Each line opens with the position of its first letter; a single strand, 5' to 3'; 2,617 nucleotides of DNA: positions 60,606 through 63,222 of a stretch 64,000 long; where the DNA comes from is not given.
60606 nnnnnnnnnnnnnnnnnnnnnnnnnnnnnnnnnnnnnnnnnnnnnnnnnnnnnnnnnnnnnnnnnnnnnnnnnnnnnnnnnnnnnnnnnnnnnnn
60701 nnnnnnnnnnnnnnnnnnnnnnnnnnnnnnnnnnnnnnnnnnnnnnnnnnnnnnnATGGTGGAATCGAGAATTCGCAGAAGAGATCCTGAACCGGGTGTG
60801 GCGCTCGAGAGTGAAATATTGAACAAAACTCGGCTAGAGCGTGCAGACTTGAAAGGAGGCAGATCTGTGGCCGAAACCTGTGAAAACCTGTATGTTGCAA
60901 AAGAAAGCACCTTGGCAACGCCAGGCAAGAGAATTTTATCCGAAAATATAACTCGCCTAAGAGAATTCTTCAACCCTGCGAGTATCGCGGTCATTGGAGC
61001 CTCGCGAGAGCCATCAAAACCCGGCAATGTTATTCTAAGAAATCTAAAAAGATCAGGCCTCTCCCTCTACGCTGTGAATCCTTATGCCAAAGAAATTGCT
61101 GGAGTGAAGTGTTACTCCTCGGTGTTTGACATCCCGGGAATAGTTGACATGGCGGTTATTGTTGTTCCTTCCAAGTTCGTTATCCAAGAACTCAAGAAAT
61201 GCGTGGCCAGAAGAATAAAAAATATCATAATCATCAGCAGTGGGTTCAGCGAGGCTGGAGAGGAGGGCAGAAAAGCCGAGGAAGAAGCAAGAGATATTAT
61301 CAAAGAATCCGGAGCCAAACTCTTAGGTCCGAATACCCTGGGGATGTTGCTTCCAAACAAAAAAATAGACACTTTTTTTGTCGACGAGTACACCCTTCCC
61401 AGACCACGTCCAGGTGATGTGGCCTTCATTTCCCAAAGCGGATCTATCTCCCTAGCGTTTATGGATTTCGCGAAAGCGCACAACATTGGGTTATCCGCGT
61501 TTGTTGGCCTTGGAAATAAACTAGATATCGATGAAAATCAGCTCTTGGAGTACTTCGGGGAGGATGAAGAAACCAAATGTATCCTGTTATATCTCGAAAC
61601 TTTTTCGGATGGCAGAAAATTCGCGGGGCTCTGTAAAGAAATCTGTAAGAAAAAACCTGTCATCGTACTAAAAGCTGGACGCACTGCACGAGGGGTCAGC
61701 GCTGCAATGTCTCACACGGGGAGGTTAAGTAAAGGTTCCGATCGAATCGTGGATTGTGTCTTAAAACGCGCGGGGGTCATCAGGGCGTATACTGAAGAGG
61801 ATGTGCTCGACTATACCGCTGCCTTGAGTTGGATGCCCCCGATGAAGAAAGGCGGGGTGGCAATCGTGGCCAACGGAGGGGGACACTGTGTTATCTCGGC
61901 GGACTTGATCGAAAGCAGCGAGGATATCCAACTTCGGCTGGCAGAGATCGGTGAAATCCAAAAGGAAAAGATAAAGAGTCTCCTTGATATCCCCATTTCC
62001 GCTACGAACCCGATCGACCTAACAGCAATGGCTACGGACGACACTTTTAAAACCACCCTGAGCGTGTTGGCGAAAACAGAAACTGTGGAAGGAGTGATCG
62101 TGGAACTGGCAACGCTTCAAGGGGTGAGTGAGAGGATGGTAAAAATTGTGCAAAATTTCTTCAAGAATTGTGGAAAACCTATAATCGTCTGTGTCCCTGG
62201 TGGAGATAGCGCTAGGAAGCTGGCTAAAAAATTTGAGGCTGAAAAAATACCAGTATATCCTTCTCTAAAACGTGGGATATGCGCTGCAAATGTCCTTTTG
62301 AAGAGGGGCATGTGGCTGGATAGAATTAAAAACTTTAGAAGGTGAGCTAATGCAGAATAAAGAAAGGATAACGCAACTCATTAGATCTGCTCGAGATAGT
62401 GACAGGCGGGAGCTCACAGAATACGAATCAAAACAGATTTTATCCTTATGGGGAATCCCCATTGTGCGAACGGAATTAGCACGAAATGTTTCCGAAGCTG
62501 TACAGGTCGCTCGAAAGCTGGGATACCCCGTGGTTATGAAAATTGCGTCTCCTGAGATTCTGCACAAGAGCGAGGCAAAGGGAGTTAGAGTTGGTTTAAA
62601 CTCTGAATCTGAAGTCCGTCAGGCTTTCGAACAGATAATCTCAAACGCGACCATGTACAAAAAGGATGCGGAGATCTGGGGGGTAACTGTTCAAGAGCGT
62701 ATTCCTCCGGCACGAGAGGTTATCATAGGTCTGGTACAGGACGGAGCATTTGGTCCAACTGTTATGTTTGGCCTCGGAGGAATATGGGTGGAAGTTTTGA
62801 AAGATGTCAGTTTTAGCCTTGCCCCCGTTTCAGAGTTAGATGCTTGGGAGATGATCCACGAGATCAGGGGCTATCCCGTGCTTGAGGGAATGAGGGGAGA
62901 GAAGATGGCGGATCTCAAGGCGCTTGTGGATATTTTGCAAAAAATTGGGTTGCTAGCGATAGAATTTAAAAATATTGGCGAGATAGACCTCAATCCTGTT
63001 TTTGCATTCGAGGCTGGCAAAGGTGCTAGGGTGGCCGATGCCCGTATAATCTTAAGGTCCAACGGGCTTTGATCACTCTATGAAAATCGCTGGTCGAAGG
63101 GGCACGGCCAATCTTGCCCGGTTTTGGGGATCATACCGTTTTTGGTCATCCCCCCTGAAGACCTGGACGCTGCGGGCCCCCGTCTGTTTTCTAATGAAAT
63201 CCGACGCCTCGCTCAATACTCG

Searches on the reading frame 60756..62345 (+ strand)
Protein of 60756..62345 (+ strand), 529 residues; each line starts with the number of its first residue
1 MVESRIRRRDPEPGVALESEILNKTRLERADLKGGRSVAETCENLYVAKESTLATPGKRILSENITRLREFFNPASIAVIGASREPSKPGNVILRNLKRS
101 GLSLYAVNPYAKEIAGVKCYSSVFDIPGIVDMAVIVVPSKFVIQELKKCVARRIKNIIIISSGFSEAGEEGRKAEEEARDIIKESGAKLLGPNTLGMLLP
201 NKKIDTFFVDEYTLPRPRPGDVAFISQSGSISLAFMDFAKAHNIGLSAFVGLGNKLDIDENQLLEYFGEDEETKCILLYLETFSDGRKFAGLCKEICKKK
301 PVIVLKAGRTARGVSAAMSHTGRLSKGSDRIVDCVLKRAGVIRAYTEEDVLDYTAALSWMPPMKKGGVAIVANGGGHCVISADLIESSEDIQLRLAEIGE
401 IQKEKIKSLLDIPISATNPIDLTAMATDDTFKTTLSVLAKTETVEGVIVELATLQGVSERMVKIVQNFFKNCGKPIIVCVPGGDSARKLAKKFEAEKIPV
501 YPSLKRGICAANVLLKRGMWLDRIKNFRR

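Call 79: search_protein_families(library=pfam, proteins=[window:60756-62345:+], max_evalue=0.001)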
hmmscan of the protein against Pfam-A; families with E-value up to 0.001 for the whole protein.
window:60756-62345:+ (529 aa): 4 families
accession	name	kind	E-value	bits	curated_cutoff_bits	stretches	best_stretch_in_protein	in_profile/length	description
PF13607.11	Succ_CoA_lig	-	7.3e-50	168.7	27.4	1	219-357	1-138/138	Succinyl-CoA ligase like flavodoxin domain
PF13380.12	CoA_binding_2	-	8.2e-26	91.2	22.8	1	76-198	2-114/116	CoA binding domain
PF02629.25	CoA_binding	-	2.4e-14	54.3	22.3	1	74-163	3-97/97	CoA binding domain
PF00549.24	Ligase_CoA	-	0.00018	22.1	24.5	0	225-334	1-117/128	CoA-ligase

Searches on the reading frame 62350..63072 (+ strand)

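Call 79: search_protein_families(library=pfam, proteins=[window:62350-63072:+], max_evalue=0.001)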
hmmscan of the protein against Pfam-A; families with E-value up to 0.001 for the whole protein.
window:62350-63072:+ (240 aa): 2 families
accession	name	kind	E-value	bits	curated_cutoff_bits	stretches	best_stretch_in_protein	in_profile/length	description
PF13549.11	ATP-grasp_5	-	1e-77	260.9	27.6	1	14-235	2-221/221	ATP-grasp domain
PF08442.15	ATP-grasp_2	-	8.6e-08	32.5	29.5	1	22-140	2-124/202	ATP-grasp domain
